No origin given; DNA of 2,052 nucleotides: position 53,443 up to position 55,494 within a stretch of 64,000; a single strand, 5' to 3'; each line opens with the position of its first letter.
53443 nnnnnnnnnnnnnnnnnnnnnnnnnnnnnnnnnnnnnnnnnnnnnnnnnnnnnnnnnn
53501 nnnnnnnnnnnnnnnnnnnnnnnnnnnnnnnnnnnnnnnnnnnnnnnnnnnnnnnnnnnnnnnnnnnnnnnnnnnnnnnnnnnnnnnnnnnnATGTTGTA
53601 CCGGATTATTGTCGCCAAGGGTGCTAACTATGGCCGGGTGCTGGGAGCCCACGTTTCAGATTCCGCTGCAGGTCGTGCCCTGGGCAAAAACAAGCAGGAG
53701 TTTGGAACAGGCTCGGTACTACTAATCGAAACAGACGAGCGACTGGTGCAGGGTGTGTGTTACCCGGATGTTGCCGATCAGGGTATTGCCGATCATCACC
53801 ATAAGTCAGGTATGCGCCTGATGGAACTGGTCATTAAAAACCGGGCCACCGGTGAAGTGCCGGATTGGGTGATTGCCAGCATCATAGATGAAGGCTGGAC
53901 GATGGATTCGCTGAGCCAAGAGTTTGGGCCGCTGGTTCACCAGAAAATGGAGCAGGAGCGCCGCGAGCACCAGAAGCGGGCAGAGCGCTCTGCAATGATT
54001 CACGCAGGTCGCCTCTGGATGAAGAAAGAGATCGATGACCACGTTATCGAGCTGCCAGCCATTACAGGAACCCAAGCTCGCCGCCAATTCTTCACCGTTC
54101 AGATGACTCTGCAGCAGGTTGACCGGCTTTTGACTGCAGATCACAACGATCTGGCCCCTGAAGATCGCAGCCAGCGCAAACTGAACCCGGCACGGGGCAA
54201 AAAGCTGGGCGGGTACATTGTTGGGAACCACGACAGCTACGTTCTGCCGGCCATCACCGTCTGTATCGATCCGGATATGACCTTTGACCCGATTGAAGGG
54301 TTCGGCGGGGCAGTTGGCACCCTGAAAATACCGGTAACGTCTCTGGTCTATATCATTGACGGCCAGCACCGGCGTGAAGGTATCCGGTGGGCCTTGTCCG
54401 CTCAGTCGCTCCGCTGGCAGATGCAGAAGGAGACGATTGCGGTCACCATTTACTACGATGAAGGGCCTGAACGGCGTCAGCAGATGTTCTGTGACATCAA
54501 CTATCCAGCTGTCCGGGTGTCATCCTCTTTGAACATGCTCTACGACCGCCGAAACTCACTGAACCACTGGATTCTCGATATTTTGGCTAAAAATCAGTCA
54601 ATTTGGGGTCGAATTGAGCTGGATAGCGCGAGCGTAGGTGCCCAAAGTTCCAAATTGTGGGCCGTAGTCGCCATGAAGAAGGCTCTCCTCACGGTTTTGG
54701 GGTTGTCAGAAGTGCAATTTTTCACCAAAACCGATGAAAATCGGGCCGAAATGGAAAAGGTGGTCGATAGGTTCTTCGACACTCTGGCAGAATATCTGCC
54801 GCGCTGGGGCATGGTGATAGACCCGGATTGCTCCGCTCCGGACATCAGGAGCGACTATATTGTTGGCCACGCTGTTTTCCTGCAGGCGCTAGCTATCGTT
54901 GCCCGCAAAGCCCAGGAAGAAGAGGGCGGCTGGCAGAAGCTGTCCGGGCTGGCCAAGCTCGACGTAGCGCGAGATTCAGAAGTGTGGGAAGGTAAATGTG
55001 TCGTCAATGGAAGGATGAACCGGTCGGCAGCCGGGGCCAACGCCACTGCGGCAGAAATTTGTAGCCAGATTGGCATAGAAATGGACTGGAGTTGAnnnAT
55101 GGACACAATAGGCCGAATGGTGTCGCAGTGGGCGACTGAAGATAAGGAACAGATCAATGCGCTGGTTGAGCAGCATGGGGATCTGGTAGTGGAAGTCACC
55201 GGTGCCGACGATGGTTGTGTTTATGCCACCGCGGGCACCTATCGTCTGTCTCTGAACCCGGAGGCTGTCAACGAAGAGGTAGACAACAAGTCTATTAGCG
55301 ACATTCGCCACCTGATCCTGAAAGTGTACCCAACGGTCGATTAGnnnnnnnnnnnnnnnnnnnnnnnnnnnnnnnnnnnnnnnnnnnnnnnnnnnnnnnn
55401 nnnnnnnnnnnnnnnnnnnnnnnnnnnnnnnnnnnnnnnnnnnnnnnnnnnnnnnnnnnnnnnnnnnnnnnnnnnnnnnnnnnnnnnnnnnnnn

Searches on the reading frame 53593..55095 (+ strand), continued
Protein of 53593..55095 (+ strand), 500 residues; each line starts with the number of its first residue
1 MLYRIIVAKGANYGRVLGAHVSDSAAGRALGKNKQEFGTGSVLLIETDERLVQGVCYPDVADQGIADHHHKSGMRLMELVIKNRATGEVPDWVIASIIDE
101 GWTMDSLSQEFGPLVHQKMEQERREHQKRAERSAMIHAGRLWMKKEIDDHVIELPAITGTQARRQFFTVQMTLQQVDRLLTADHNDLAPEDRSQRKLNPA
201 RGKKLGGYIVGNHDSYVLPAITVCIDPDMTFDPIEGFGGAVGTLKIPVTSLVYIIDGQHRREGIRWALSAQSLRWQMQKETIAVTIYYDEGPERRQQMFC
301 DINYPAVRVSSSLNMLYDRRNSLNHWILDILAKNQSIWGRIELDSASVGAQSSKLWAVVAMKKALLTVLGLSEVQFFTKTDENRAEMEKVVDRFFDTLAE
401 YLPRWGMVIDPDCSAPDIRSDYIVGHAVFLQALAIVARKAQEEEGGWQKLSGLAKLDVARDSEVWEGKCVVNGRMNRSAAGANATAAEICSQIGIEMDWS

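Call 55: predict_structure(alignment_id=A3)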
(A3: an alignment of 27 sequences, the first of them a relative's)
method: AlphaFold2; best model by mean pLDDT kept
length: 500 residues; sequences in the alignment: 27
mean_pLDDT: 90.5   pTM: 0.64
mean pLDDT of the five models: 90.5, 89.8, 89.7, 86.9, 85.8
residues with pLDDT >= 90: 359; 70-90: 121; 50-70: 20; < 50: 0
segments of 3 or more residues with pLDDT < 50: none
pLDDT, mean of each block of 10 residues (from residue 1): 92 94 93 90 94 96 93 95 90 94 95 95 89 81 64 92 91 90 67 80 94 93 87 89 88 88 93 88 91 87 68 86 94 94 88 93 96 95 95 97 96 95 96 97 91 96 96 93 96 87
secondary structure, 60 per line:
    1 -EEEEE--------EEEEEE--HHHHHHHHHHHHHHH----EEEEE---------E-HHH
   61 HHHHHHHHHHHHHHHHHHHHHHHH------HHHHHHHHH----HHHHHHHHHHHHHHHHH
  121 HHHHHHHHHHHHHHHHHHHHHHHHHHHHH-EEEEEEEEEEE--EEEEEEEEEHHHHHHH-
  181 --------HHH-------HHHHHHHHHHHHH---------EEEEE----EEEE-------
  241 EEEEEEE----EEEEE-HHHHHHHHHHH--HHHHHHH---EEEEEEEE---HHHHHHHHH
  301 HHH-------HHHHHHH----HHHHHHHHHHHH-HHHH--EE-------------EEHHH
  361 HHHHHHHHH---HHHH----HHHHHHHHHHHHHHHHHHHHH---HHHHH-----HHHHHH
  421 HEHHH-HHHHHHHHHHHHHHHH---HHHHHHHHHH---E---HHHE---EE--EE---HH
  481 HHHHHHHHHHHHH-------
elements in order: E2-6 E15-20 H23-37 E42-46 H58-84 H91-99 H104-149 E151-161 E164-172 H173-179 H199-211 E221-225 E230-233 E241-247 E252-256 H258-268 H271-277 E281-288 H292-303 H311-317 H322-333 H335-338 H358-369 H373-376 H381-401 H405-409 H415-421 H427-442 H446-455 H479-493

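Call 65: fold_search(model_id=the predicted structure, library=pdb)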
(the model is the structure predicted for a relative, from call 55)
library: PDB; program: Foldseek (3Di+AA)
matches with E <= 10: 145; with E <= 0.001: 0
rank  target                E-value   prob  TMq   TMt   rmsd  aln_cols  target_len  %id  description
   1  8ram_O                2.7e-01  0.08  0.09  0.07  19.4       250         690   10  Structure of Sen1 bound RNA Polymerase II pre-termination complex (released 2024-10-30)
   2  6ryk_B                2.9e-01  0.89  0.16  0.50  13.5       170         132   13  Crystal structure of the ParB-like protein PadC (released 2020-01-22)
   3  8jzl_A                3.7e-01  0.06  0.10  0.10  26.8       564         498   10  CryoEM structure of the Salmonella effector inositol phosphate phosphatase SopB (released 2024-07-10)
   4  6oem_A                3.9e-01  0.07  0.12  0.10  23.3       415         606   12  Cryo-EM structure of mouse RAG1/2 PRC complex (DNA0) (released 2020-01-29)
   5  8rao_O                4.1e-01  0.06  0.08  0.07  18.9       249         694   12  Structure of Sen1-ADP.BeF3-RNA complex (released 2024-10-30)
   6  2rii_Y                5.7e-01  0.84  0.12  0.49   7.1       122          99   20  Crystal Structure of Human Peroxiredoxin I in complex with Sulfiredoxin (released 2008-01-08)
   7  7k3z_G                7.0e-01  0.04  0.09  0.08  19.7       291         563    8  P. falciparum Cpn60 D474A mutant bound to ATP (released 2021-04-21)
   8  6ryk_A                9.3e-01  0.63  0.16  0.51  13.3       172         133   14  Crystal structure of the ParB-like protein PadC (released 2020-01-22)
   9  6jiv_A                9.3e-01  0.08  0.14  0.13  16.2       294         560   13  SspE crystal structure (released 2020-03-25)
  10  7k3z_D                9.3e-01  0.03  0.09  0.08  19.7       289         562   10  P. falciparum Cpn60 D474A mutant bound to ATP (released 2021-04-21)
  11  6oeo_A                1.0e+00  0.04  0.11  0.09  22.3       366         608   10  Cryo-EM structure of mouse RAG1/2 NFC complex (DNA1) (released 2020-01-29)
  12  6oeq_C                1.2e+00  0.04  0.12  0.10  21.2       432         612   10  Cryo-EM structure of mouse RAG1/2 12RSS-PRC/23RSS-NFC complex (DNA1) (released 2020-01-29)
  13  8h8e_E                1.5e+00  0.03  0.07  0.11  29.7       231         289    8  Structure of the dimeric Xenopus tropical acid-sensitive outwardly rectifying channel ASOR trimer bound with tRNA (clo (released 2024-05-01)
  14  7k3z_A                1.7e+00  0.02  0.08  0.07  19.9       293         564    8  P. falciparum Cpn60 D474A mutant bound to ATP (released 2021-04-21)
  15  1kon                  1.8e+00  0.06  0.09  0.17  31.6       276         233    8  CRYSTAL STRUCTURE OF E.COLI YEBC (released 2002-07-17)
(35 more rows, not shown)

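Call 66: search_solved_structures(query=A3, max_evalue=0.01)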
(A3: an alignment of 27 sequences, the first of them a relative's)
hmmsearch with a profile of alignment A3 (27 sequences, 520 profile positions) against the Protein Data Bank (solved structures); distinct sequences matched with E-value up to 0.01: 0.

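Call 68: search_dna_similar(query=window:53593-55095:+, collection=plasmids, mode=protein, max_rows=30, rows=spread)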
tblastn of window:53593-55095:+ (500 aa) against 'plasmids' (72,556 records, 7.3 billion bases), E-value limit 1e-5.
Records with a match: 983; places in all: 990; records where one place covers at least 80% of the query: 48.
Best place of each record, by identity: <60% 983.
By first word of the organism name: Klebsiella 479; Enterobacter 131; Escherichia 104; Vibrio 62; Citrobacter 50; Pseudomonas 38; Salmonella 21; Serratia 18; Aeromonas 13; Priestia 5; and 40 more.
By predicted mobility (MOB-suite, as given by PLSDB): conjugative 827; non-mobilizable 129; mobilizable 27.
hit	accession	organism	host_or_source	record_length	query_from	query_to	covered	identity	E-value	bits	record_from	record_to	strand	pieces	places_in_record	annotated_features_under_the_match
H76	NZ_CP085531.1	Vogesella sp. XCS3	Xenopus laevis,bacterial culture,swab ...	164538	6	478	95%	35.4%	1e-85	295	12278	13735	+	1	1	DNA sulfur modification protein DndB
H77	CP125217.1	Pseudomonas juntendi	Whole organism,peat soil samples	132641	1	478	96%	31.5%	1e-69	248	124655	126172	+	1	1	DNA sulfur modification protein DndB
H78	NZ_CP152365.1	Vibrio parahaemolyticus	Penaeus vannamei,cell culture,Shrimp ...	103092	147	475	66%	31.4%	3e-37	153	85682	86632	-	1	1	DNA sulfur modification protein DndB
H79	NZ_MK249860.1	Klebsiella oxytoca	-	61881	121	470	70%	25.9%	3e-23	111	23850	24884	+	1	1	DGQHR domain-containing protein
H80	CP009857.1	Enterobacter cloacae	sink drain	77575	121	470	70%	25.7%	8e-23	110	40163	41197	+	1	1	DGQHR domain-containing protein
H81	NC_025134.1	Klebsiella pneumoniae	-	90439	121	470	70%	25.7%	1e-22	109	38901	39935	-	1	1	DGQHR domain-containing protein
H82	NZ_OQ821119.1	Klebsiella pneumoniae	-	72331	121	470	70%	25.7%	2e-22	109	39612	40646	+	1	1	DGQHR domain-containing protein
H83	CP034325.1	Klebsiella pneumoniae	Blood sample,blood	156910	127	470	69%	26.1%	7e-23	110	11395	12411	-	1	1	DGQHR domain-containing protein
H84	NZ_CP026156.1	Klebsiella pneumoniae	Homo sapiens,sputum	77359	127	470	69%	26.1%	8e-23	110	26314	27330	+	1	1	DGQHR domain-containing protein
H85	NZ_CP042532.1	Klebsiella aerogenes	Homo sapiens,Whole organism,clinical ...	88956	127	470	69%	26.1%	8e-23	110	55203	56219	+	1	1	DGQHR domain-containing protein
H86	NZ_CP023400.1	Pseudoalteromonas spongiae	surface seawater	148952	152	495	69%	25.0%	9e-26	119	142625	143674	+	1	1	DNA sulfur modification protein DndB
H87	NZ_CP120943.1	Aeromonas caviae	Homo sapiens,urine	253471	140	478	68%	23.5%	1e-11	75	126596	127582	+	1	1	DNA sulfur modification protein DndB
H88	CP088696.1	Escherichia coli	Homo sapiens,blood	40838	143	371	46%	30.5%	5e-21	104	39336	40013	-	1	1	DGQHR domain-containing protein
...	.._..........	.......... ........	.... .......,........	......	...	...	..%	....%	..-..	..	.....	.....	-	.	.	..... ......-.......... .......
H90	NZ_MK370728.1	Klebsiella pneumoniae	-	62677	238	470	47%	23.2%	7e-9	66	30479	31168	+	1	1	DGQHR domain-containing protein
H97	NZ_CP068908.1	Klebsiella pneumoniae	Homo sapiens,Plasmid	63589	238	470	47%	22.8%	2e-8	65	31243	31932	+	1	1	DGQHR domain-containing protein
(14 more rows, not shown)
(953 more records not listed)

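Call 75: get_annotated_region(hit=H97, flank=6000)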
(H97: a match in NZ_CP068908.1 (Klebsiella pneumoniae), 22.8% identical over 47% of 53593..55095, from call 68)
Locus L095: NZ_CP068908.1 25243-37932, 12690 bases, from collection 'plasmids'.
description: Klebsiella pneumoniae strain RIVM_C019464 plasmid pRIVM_C019464_1, complete sequence
organism: Klebsiella pneumoniae (NCBI taxid 573)
taxonomy: Bacteria; Pseudomonadota; Gammaproteobacteria; Enterobacterales; Enterobacteriaceae; Klebsiella; Klebsiella pneumoniae
host: -; source: Homo sapiens,Plasmid; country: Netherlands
typing (MOB-suite, as given by PLSDB): conjugative; replicon IncL/M; relaxase MOBP; mating-pair formation MPF_I
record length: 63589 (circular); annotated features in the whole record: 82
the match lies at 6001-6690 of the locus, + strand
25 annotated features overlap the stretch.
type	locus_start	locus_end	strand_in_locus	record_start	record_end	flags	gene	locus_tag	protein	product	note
CDS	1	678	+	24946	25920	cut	-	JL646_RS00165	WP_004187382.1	plasmid segregation protein ParM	GO:0030541 - plasmid partitioning [Evidence IEA]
CDS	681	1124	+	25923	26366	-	-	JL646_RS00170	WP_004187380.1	plasmid partitioning/stability family protein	-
CDS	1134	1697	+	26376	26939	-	-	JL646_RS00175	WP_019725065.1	phospholipase D family protein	-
CDS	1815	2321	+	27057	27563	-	-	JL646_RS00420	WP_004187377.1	hypothetical protein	-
CDS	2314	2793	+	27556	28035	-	-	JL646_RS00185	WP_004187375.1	hypothetical protein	-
CDS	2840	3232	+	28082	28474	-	-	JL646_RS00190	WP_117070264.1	hypothetical protein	-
CDS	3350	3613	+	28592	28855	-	-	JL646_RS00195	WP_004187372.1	hypothetical protein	-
CDS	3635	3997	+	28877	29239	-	-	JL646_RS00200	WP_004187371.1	DUF3085 domain-containing protein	-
CDS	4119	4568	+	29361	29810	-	-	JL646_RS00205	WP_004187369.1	JAB domain-containing protein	-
CDS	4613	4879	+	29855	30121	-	-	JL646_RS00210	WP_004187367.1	helix-turn-helix transcriptional regulator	-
CDS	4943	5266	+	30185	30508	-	-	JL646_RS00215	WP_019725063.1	DGQHR domain-containing protein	-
CDS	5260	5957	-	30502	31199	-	-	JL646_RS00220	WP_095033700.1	IS1-like element IS1B family transposase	GO:0006313 - DNA transposition [Evidence IEA]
CDS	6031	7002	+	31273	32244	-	-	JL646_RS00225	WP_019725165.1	DGQHR domain-containing protein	-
CDS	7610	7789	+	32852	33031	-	-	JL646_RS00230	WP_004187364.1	hypothetical protein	-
CDS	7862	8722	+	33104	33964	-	-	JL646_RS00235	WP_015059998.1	DUF4942 domain-containing protein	-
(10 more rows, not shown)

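Call 76: get_annotated_region(hit=H34, flank=7000)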
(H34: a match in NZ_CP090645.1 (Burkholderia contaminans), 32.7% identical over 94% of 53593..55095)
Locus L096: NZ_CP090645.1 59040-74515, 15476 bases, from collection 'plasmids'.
description: Burkholderia contaminans strain LMG 23361 plasmid unnamed3, complete sequence
organism: Burkholderia contaminans (NCBI taxid 488447)
taxonomy: Bacteria; Pseudomonadota; Betaproteobacteria; Burkholderiales; Burkholderiaceae; Burkholderia; Burkholderia contaminans
host: -; source: sheep,milk,milk; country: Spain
typing (MOB-suite, as given by PLSDB): non-mobilizable
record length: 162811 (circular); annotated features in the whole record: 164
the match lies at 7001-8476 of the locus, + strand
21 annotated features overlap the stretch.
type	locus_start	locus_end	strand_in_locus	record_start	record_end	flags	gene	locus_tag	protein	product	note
CDS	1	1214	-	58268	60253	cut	-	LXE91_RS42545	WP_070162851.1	ParB/RepB/Spo0J family partition protein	-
CDS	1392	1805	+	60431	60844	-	-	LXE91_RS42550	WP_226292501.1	antirestriction protein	-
CDS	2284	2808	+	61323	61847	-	-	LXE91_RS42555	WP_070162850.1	hypothetical protein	-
CDS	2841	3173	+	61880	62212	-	-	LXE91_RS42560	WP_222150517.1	hypothetical protein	-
CDS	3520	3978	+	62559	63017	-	-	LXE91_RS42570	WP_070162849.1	hypothetical protein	-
CDS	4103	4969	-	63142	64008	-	-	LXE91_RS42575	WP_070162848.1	GTPase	-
CDS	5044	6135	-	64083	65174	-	-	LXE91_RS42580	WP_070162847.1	hypothetical protein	-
CDS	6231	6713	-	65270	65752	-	-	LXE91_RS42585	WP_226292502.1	DUF6884 domain-containing protein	-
CDS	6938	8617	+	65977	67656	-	-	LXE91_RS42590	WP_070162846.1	DNA sulfur modification protein DndB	-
CDS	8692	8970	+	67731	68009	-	-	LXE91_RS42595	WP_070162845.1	hypothetical protein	-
CDS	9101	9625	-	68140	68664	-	-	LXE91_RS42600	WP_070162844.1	nucleoside 2-deoxyribosyltransferase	-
CDS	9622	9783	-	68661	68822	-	-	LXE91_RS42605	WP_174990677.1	hypothetical protein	-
CDS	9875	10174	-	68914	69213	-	-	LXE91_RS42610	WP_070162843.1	H-NS histone family protein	-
CDS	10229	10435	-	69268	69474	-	-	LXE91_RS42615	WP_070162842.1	hypothetical protein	-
CDS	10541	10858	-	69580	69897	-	-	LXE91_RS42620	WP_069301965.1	hypothetical protein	-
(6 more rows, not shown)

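Call 88: search_protein_families(library=ncbifam, proteins=[P0018, P0033, P0041, P0045, P0006, P0004, P0002, P0072, P0099], max_evalue=1e-10)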
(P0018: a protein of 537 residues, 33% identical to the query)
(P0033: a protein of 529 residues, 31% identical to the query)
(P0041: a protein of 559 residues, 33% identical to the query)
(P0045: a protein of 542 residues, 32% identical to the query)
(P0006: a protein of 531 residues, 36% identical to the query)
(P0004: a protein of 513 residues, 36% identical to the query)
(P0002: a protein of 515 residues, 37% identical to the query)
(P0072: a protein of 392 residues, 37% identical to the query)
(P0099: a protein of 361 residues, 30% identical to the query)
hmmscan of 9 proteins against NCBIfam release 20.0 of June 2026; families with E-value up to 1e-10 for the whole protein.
P0018 (537 aa): 2 families
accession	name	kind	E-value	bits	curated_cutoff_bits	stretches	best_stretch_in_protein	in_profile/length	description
TIGR03233.1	DNA_S_dndB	equivalog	7.7e-94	314.7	328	1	163-514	2-343/355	DNA sulfur modification protein DndB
TIGR03187.1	DGQHR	domain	3.1e-63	214.1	58.85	1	169-454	1-276/276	DGQHR domain-containing protein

P0033 (529 aa): 2 families
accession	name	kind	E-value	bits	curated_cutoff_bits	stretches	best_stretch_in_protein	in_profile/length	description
TIGR03233.1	DNA_S_dndB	equivalog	1.6e-94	316.9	328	1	165-524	2-352/355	DNA sulfur modification protein DndB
TIGR03187.1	DGQHR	domain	3.6e-59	200.8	58.85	1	171-455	1-276/276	DGQHR domain-containing protein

P0041 (559 aa): 2 families
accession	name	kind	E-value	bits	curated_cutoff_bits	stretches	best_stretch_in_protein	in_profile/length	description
TIGR03233.1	DNA_S_dndB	equivalog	2e-83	280.4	328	1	167-538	1-350/355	DNA sulfur modification protein DndB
TIGR03187.1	DGQHR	domain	3.4e-59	200.9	58.85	1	174-457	1-274/276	DGQHR domain-containing protein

P0045 (542 aa): 2 families
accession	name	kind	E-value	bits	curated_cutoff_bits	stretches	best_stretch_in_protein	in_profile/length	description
TIGR03233.1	DNA_S_dndB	equivalog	7.1e-85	285.2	328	1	165-535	2-353/355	DNA sulfur modification protein DndB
TIGR03187.1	DGQHR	domain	1.4e-60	205.4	58.85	1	171-451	1-274/276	DGQHR domain-containing protein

P0006 (531 aa): 2 families
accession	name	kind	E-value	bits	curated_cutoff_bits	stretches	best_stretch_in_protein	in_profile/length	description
TIGR03233.1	DNA_S_dndB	equivalog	3.3e-84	283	328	1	156-515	2-350/355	DNA sulfur modification protein DndB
TIGR03187.1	DGQHR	domain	1.1e-60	205.7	58.85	1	162-448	1-273/276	DGQHR domain-containing protein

P0004 (513 aa): 2 families
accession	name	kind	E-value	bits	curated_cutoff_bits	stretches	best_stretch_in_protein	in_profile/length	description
TIGR03233.1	DNA_S_dndB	equivalog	1.3e-97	327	328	1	151-500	1-344/355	DNA sulfur modification protein DndB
TIGR03187.1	DGQHR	domain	3.5e-61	207.4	58.85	1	158-441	1-275/276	DGQHR domain-containing protein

P0002 (515 aa): 2 families
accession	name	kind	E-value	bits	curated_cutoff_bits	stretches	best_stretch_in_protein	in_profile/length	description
TIGR03233.1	DNA_S_dndB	equivalog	1.1e-79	268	328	1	150-511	2-350/355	DNA sulfur modification protein DndB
TIGR03187.1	DGQHR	domain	1.5e-59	202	58.85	1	156-443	1-276/276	DGQHR domain-containing protein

P0072 (392 aa): 2 families
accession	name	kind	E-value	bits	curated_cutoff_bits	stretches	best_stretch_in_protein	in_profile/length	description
TIGR03233.1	DNA_S_dndB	equivalog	1.1e-80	271.4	328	1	17-375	3-347/355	DNA sulfur modification protein DndB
TIGR03187.1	DGQHR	domain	1.1e-57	195.9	58.85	1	22-306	1-275/276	DGQHR domain-containing protein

P0099 (361 aa): 2 families
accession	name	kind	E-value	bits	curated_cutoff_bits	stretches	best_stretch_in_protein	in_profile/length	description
TIGR03233.1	DNA_S_dndB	equivalog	5.8e-137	456.5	328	1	8-352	2-349/355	DNA sulfur modification protein DndB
TIGR03187.1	DGQHR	domain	3.5e-81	273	58.85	1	14-288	1-275/276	DGQHR domain-containing protein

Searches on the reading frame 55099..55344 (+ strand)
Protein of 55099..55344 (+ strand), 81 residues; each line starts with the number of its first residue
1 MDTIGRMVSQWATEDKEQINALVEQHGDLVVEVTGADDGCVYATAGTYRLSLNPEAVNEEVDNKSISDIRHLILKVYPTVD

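Call 3: search_protein_families(library=pfam, proteins=[window:55099-55344:+], max_evalue=1)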
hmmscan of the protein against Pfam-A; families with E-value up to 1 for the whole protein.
window:55099-55344:+ (81 aa): 2 families
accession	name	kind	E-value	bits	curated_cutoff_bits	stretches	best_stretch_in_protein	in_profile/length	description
PF10523.15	BEN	-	0.26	11.9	23.2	0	61-79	36-54/76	BEN domain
PF19711.4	DUF6207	-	0.28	11.3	25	1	23-44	9-30/67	Family of unknown function (DUF6207)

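Call 4: search_protein_families(library=padloc, proteins=[window:55099-55344:+], max_evalue=1)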
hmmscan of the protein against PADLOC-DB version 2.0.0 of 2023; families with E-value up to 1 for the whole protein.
window:55099-55344:+ (81 aa): 1 family
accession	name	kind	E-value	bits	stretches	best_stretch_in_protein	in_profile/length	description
PDLC00888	JAB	-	0.043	11.5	1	6-67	39-97/174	JAB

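Call 5: search_protein_families(library=ncbifam, proteins=[window:55099-55344:+], max_evalue=1)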
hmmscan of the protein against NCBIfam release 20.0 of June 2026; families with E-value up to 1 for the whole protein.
window:55099-55344:+ (81 aa): 2 families
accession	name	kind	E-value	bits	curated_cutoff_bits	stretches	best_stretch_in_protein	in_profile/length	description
NF047797.1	glminPNH3LysDgaE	equivalog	0.02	13.9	600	1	17-46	43-72/367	D-glucosaminate-6-phosphate ammonia lyase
TIGR03066.1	Gem_osc_para_1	paralog_domain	0.025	14.7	93.25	1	6-53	30-78/121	TIGR03066 family protein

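Call 47: find_homologous_proteins(query=window:55099-55344:+, max_evalue=0.001)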
Query window:55099-55344:+ (81 aa): 1 proteins with E <= 0.001 among 2 candidates.
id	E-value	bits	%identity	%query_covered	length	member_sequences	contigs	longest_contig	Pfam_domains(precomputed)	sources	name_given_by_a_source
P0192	3.4e-46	172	100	100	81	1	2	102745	-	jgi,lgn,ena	-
